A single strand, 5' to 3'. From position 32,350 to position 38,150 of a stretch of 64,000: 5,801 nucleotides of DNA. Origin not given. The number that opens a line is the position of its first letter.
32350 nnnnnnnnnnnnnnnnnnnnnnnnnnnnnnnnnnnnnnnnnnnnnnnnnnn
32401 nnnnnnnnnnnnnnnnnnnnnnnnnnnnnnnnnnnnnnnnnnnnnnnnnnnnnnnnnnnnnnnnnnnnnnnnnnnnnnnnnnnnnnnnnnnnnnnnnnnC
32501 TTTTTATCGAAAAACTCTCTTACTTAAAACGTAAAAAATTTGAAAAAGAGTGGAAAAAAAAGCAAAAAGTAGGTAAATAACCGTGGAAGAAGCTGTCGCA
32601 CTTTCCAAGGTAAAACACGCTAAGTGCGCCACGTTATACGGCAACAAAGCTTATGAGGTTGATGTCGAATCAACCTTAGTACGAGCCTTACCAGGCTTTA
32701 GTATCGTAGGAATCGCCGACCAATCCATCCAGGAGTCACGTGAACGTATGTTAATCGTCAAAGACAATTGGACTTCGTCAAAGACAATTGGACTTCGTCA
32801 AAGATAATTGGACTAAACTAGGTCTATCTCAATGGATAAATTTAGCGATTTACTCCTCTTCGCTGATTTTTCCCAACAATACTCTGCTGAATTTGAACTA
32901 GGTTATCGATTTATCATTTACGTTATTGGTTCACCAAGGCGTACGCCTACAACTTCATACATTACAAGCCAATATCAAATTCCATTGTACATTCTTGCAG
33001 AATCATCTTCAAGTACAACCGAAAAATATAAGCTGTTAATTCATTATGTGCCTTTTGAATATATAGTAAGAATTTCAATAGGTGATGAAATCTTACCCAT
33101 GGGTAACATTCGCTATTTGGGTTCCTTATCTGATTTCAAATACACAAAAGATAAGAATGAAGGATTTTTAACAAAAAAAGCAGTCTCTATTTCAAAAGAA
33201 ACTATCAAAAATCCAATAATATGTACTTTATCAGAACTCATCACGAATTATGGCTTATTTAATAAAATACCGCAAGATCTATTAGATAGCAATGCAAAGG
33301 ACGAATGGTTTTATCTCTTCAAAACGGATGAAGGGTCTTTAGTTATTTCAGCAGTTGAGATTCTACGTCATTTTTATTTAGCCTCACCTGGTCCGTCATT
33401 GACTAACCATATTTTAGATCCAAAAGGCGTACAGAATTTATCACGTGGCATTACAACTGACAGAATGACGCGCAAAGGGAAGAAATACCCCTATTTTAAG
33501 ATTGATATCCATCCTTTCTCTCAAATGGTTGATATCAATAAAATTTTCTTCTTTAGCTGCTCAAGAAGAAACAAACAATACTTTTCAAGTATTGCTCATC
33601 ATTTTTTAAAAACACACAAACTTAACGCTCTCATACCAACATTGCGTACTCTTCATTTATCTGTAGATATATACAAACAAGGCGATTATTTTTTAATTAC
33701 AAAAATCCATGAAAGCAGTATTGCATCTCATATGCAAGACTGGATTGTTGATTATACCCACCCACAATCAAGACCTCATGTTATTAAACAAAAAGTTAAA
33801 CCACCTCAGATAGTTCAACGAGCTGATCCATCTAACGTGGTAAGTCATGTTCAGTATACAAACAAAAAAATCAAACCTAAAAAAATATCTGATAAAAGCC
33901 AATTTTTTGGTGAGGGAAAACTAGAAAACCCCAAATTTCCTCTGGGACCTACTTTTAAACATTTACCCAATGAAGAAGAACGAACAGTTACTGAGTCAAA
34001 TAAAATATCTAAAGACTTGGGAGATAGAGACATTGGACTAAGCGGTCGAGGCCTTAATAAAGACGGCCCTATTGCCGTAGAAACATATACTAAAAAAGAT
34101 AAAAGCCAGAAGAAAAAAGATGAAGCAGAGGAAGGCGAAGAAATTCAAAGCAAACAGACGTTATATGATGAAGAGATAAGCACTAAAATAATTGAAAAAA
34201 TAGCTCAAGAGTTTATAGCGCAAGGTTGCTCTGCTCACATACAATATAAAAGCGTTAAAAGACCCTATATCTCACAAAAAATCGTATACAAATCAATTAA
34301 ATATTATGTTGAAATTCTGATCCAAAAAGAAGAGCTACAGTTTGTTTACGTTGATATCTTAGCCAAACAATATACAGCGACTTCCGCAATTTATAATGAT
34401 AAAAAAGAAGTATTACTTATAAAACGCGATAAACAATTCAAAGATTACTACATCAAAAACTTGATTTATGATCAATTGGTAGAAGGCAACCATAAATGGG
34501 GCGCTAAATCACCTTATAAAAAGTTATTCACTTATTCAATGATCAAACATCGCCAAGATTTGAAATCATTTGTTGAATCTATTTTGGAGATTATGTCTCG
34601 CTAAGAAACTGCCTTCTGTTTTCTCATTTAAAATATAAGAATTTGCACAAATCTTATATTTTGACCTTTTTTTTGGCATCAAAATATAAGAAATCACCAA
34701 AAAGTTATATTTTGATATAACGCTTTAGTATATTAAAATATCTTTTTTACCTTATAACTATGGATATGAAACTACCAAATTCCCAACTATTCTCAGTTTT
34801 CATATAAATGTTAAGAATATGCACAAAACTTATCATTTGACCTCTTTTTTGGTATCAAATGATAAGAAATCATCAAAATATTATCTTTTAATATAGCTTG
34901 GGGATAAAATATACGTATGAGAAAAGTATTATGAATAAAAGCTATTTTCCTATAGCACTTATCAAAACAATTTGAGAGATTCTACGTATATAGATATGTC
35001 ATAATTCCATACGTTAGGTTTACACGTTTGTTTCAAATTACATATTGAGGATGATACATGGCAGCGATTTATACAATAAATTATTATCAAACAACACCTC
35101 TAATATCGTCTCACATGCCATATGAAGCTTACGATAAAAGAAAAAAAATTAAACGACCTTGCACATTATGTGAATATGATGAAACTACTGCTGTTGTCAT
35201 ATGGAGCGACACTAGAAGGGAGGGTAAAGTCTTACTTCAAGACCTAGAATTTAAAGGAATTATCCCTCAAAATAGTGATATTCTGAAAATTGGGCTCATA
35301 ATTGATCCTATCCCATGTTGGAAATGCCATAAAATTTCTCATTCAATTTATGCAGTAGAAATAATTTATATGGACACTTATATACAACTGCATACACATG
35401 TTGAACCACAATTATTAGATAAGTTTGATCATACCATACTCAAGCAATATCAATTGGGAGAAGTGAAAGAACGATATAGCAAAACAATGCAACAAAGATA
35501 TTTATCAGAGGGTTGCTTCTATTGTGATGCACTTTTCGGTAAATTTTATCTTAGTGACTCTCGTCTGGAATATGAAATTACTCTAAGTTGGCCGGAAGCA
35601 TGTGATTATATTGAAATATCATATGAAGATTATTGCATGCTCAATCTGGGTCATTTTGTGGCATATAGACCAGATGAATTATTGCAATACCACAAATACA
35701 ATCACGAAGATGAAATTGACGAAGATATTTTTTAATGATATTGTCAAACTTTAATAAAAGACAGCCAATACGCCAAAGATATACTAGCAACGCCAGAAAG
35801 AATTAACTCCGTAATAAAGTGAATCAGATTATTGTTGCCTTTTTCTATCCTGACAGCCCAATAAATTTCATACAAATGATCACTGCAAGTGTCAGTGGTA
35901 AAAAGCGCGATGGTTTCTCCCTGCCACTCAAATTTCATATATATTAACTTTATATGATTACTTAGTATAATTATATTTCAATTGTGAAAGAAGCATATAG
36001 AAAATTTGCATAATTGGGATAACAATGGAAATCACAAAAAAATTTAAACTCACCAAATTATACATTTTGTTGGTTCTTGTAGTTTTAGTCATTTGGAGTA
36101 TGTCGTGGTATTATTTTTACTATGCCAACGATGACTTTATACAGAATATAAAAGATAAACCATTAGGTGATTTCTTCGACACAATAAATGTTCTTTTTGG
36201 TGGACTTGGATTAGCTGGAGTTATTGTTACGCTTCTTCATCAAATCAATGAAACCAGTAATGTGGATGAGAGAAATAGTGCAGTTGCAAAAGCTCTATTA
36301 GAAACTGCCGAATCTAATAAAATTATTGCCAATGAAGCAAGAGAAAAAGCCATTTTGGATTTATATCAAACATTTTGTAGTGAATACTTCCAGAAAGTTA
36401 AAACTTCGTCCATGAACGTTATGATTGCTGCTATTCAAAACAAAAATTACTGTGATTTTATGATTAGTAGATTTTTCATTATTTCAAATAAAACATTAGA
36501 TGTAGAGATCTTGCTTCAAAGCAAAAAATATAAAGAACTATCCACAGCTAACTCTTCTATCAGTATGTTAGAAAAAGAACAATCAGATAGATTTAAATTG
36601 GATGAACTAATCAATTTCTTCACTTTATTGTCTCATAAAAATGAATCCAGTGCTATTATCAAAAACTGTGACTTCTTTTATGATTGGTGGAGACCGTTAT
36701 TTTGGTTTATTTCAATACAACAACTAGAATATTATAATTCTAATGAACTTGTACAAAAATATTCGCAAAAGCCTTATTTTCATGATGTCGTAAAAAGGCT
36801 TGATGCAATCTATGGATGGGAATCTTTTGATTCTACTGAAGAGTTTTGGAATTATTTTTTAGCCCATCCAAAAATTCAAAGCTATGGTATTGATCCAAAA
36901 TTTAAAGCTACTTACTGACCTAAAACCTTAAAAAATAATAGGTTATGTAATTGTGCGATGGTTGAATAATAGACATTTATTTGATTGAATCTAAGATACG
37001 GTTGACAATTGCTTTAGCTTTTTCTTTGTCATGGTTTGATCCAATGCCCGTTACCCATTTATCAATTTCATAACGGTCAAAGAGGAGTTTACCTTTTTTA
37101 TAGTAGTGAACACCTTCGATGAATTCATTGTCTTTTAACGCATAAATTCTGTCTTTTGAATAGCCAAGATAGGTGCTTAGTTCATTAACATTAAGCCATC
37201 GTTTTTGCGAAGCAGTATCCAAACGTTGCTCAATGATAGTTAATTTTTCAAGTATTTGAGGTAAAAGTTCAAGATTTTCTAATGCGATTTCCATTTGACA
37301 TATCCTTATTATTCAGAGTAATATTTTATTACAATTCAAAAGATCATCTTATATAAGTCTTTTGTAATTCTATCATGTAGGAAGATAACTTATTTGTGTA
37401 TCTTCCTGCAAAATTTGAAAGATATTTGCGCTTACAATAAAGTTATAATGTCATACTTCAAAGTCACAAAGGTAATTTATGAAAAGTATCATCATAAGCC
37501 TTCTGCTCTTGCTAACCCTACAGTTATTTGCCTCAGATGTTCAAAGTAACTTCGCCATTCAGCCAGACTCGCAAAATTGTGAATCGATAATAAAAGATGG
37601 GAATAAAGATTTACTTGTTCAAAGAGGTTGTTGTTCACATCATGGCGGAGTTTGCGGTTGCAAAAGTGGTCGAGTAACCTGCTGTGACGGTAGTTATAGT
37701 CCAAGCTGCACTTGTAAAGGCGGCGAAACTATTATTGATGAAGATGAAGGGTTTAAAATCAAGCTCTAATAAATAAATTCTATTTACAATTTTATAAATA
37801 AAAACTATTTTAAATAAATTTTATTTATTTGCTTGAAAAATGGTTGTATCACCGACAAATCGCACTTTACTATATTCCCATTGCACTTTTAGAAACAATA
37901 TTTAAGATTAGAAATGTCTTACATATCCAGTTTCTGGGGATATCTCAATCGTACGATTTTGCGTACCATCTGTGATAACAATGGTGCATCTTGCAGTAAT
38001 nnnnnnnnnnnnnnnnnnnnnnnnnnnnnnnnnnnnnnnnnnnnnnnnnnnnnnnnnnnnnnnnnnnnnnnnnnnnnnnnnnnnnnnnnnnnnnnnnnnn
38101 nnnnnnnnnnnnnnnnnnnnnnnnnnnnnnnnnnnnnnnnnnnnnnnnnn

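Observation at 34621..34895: Duplicated four-half-site palindromic DNA unit with compensatory substitutions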

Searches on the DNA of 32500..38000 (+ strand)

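Call 11: search_rna_families(source=window, start=32500, end=38000, threshold=evalue, max_evalue=5)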
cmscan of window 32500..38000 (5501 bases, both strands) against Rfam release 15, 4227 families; matches with E-value up to 5: 3.
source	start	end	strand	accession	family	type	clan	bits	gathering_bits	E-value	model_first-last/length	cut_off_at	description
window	36906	37024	-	RF02698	Avalong_thermometer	Cis-reg; thermoregulator;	-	21.3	154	0.99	1-131/131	no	Avalong 5' UTR thermometer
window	34829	34866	-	RF00956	MIR1444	Gene; miRNA;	-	20.1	80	3.8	1-85/85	no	MIR1444 microRNA precursor family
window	32500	32556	+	RF01402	STnc150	Gene; sRNA;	-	15.9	60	4.5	1-267/267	no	STnc150 Hfq binding RNA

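Call 103: search_dna_similar(query=window:34596-34994:+, collection=plasmids, mode=distant, max_evalue=0.01, max_rows=15)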
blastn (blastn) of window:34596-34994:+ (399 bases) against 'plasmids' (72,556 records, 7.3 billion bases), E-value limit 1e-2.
No match.

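Call 104: search_dna_similar(query=window:34596-34994:+, collection=phages, mode=distant, max_evalue=0.01, max_rows=15)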
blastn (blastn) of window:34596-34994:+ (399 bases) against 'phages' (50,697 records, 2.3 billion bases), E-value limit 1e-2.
No match.

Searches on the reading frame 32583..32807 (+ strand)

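Call 7: search_protein_families(library=pfam, proteins=[window:32583-32807:+], max_evalue=0.01)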
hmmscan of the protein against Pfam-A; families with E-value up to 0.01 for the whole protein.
window:32583-32807:+ (74 aa): 1 family
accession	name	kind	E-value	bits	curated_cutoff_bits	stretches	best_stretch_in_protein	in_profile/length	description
PF13541.12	ChlI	-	9.3e-05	22.8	27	1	28-57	1-30/121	Subunit ChlI of Mg-chelatase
